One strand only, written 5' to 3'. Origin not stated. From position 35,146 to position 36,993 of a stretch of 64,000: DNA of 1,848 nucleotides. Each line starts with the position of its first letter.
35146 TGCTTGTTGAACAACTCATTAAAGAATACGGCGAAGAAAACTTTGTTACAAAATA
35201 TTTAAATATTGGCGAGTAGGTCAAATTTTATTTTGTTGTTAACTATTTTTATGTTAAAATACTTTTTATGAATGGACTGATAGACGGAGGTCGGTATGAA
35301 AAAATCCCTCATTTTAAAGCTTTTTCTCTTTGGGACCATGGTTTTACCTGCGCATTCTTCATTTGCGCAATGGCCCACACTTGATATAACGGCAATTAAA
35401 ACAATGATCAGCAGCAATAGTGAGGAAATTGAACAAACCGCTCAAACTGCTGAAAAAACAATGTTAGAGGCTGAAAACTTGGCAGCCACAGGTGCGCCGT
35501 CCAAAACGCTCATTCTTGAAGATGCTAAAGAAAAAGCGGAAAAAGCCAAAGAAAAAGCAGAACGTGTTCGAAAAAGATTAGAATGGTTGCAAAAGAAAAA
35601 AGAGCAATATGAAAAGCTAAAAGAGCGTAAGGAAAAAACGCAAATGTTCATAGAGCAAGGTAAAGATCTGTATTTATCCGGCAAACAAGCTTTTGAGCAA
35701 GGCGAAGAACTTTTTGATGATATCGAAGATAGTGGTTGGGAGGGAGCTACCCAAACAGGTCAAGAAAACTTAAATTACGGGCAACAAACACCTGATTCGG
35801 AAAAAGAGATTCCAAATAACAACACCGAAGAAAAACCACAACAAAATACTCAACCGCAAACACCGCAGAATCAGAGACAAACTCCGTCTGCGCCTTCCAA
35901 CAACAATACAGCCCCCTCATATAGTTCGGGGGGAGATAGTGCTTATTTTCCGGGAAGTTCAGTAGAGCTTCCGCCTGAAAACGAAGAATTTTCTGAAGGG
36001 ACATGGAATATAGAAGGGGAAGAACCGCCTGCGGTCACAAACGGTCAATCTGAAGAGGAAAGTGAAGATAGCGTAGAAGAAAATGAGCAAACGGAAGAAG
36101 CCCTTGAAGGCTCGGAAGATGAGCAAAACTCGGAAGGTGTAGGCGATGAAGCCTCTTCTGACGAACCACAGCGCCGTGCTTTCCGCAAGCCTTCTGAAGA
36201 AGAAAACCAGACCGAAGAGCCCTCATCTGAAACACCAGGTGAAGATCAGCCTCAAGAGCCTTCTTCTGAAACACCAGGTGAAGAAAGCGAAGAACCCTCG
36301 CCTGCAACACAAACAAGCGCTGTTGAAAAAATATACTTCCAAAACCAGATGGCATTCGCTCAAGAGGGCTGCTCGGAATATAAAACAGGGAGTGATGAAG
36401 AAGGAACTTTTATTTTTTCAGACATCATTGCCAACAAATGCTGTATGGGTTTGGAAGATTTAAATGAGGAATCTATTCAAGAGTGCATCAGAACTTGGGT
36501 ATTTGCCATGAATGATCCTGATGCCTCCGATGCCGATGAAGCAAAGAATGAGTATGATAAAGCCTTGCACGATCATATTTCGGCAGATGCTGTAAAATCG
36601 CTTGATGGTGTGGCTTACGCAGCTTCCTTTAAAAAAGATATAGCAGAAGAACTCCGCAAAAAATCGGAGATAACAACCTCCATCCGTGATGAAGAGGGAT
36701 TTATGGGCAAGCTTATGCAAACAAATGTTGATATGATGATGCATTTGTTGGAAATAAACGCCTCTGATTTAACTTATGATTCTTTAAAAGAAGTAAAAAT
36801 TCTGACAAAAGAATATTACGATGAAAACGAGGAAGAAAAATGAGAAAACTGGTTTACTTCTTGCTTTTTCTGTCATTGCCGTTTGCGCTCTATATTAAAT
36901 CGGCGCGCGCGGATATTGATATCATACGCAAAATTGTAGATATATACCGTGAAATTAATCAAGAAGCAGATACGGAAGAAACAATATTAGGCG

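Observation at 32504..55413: VirB-type T4SS with rvh/cag-like gene order, duplicated VirB8, and no recognisable VirB2, VirB6, VirD4 or relaxase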

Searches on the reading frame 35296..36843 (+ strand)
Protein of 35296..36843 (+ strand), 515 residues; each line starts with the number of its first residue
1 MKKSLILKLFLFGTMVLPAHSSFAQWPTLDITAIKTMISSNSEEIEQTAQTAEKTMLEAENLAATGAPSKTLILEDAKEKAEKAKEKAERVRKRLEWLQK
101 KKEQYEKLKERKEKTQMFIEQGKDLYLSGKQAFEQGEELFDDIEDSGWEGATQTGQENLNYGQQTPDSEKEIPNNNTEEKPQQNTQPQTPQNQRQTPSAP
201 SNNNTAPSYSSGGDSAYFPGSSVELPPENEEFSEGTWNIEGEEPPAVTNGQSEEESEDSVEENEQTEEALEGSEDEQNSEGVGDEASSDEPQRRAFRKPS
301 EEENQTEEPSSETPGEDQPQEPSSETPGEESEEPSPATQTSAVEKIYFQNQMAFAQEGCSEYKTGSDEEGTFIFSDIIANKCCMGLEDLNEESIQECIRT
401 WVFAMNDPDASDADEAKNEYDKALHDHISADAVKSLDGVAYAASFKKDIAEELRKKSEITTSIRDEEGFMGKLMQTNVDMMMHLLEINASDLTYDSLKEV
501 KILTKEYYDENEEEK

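Call 4: search_protein_families(library=pfam, proteins=[window:35296-36843:+], max_evalue=0.1)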
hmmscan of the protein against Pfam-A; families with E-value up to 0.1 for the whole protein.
window:35296-36843:+ (515 aa): 2 families
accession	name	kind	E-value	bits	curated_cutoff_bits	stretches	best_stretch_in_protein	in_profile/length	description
PF02734.22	Dak2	-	0.0022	18.4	27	1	11-112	52-154/174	DAK2 domain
PF13605.11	DUF4141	-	0.0098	15.7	30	1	11-56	5-50/53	Domain of unknown function (DUF4141)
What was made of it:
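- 35296..36843 (+): p515: a Sec-exported protein in the VirB5 slot. It has a helical N-domain, a disordered acidic/Pro-rich linker and a conserved Cys-containing C-domain. Weak DUF4141 hit (call 4).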

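Call 10: search_protein_families(library=ncbifam, proteins=[window:35296-36843:+], max_evalue=0.1)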
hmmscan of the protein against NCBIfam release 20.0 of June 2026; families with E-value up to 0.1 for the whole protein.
window:35296-36843:+ (515 aa): 1 family
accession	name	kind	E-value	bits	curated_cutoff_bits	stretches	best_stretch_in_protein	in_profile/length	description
TIGR04527.1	mycoplas_twoTM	subfamily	0.0019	17.9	125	1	7-121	11-125/248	MG_279/MG_280 family protein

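Call 18: search_solved_structures(query=window:35296-36843:+, max_evalue=10, show_alignments=2)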
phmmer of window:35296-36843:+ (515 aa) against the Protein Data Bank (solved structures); distinct sequences matched with E-value up to 10: 3.
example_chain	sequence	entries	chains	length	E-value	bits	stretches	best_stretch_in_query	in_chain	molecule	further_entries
8jfm_A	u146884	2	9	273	0.64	12.4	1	389-458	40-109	Enoyl-[acyl-carrier-protein] reductase [NADH]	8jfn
8jfj_A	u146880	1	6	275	0.65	12.4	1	389-458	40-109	Enoyl-[acyl-carrier-protein] reductase [NADH]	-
2pd3_A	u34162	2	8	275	1.7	11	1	389-458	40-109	Enoyl-[acyl-carrier-protein] reductase [NADH]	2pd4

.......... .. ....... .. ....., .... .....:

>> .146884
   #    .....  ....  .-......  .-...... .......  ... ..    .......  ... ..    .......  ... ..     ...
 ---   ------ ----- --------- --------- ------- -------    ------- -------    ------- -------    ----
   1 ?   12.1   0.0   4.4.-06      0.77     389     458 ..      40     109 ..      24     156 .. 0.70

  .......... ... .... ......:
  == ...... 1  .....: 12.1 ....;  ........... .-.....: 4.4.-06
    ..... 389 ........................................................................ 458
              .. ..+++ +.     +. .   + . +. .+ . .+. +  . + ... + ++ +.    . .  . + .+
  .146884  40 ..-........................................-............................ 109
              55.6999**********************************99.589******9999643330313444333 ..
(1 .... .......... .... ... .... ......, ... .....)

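Call 27: search_solved_structures(query=A2, max_evalue=10, show_alignments=2)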
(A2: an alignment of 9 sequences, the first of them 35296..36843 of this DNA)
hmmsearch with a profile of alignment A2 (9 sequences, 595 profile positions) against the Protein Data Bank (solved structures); distinct sequences matched with E-value up to 10: 11.
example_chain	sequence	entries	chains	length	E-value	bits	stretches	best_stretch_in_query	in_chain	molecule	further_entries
4jlr_S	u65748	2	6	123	0.0052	19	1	114-215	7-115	RSV_1Isea designed scaffold | Epitope Scaffold rsv_1isea_FFL_001_C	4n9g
6xxv_C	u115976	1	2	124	0.18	14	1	115-215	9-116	S2_1.2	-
8qai_A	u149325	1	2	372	1.5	10.9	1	76-203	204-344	sc-CC-7-LI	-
6clz_B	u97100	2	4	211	2.5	10.2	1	97-165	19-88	Apolipoprotein A-I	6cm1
2fzt_A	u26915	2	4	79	3.8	9.6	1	72-122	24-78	hypothetical protein TM0693 | hypothetical protein TM_0693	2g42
8yyf_A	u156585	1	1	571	7.3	8.6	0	75-121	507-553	Ribonuclease J 2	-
8yyg_A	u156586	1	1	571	7.3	8.6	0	75-121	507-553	Ribonuclease J 2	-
8yyh_A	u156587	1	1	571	7.3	8.6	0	75-121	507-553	Ribonuclease J 2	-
8yyj_A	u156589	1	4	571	7.3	8.6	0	75-121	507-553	Ribonuclease J 2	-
6k6w_A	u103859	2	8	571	7.3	8.6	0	75-121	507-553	Ribonuclease J 2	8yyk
8yyi_A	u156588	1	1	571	7.3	8.6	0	75-121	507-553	Ribonuclease J 2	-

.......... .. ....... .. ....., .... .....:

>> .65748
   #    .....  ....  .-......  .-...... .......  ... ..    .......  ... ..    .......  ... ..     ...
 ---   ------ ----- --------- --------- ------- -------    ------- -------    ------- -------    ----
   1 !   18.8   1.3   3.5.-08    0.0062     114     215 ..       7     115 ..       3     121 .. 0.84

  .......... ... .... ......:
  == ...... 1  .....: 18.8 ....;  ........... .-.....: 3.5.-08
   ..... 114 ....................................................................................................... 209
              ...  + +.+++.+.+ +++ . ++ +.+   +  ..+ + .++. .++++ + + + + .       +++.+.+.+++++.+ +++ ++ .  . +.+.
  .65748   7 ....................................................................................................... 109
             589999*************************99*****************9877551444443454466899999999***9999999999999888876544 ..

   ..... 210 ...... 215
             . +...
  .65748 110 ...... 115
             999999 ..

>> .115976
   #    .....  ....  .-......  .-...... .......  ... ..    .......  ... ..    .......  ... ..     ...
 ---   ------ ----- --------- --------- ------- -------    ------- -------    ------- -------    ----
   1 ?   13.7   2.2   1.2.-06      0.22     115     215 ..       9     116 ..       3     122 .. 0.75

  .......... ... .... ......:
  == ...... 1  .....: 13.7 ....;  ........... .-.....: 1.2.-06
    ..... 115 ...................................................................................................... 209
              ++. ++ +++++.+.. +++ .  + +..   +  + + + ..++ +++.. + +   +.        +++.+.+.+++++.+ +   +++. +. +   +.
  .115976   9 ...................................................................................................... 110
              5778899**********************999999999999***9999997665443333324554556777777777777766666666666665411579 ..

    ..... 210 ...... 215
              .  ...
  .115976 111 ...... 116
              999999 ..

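Call 58: find_homologous_proteins(query=window:35296-36843:+, max_evalue=0.00001)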
Query window:35296-36843:+ (515 aa): 20 proteins with E <= 0.00001 among 8000 candidates.
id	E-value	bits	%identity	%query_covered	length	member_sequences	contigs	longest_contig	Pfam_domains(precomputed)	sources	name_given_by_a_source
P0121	2.7e-297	1005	95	97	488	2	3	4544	-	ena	-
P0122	6.5e-136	472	51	100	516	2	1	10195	-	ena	-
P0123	1.4e-113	399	48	93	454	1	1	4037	-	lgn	-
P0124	2.6e-90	322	50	40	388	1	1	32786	-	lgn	-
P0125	7.4e-85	304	44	49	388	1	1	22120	-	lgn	-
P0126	8.2e-84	301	38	100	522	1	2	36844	-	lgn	-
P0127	2.5e-50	190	30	99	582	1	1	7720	-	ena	-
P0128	1.1e-48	185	30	99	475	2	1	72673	-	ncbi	-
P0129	1.4e-48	184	29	99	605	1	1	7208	-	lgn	-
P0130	1.4e-48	184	29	99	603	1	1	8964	-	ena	-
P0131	2.0e-48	184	29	99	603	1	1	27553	-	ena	-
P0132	2.5e-48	184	42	34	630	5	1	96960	-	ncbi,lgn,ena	-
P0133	3.4e-48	183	29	99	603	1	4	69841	-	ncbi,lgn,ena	-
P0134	3.9e-48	183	29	99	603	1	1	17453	-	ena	-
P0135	9.0e-46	175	38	40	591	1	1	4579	-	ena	-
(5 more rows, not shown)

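Call 71: predict_structure(alignment_id=A6)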
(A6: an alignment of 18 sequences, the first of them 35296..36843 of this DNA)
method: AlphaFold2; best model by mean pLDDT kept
length: 515 residues; sequences in the alignment: 18
mean_pLDDT: 40.7   pTM: 0.19
mean pLDDT of the five models: 40.7, 39.5, 37.6, 35.5, 35.3
residues with pLDDT >= 90: 0; 70-90: 13; 50-70: 104; < 50: 398
segments of 3 or more residues with pLDDT < 50: 10-31, 66-72, 135-381, 383-386, 401-416, 427-515
pLDDT, mean of each block of 10 residues (from residue 1): 51 36 32 51 56 57 50 57 69 70 68 62 55 47 43 42 31 28 30 27 27 29 30 28 28 27 27 28 29 30 31 31 31 31 31 29 37 42 49 51 44 48 51 39 36 41 40 43 44 42 37 38
secondary structure, 60 per line:
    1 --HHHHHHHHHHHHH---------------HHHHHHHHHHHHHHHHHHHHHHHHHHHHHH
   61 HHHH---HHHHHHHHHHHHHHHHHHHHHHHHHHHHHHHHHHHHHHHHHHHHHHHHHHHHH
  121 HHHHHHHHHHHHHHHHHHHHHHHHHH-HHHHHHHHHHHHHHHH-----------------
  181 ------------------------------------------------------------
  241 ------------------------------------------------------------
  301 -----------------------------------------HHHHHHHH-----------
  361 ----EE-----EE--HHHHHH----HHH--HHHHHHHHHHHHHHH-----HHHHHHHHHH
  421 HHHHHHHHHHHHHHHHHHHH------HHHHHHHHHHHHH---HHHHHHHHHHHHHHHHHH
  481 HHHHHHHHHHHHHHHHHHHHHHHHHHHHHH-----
elements in order: H3-15 H31-64 H68-146 H148-163 H342-349 H376-381 H391-405 H411-440 H447-459 H463-510
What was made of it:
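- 35296..36843 (+): AF2 pLDDT 40.7 (call 71).
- On P-type (VirB/VirD4-like) T4SS: The AF2 model is unusable (call 71).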
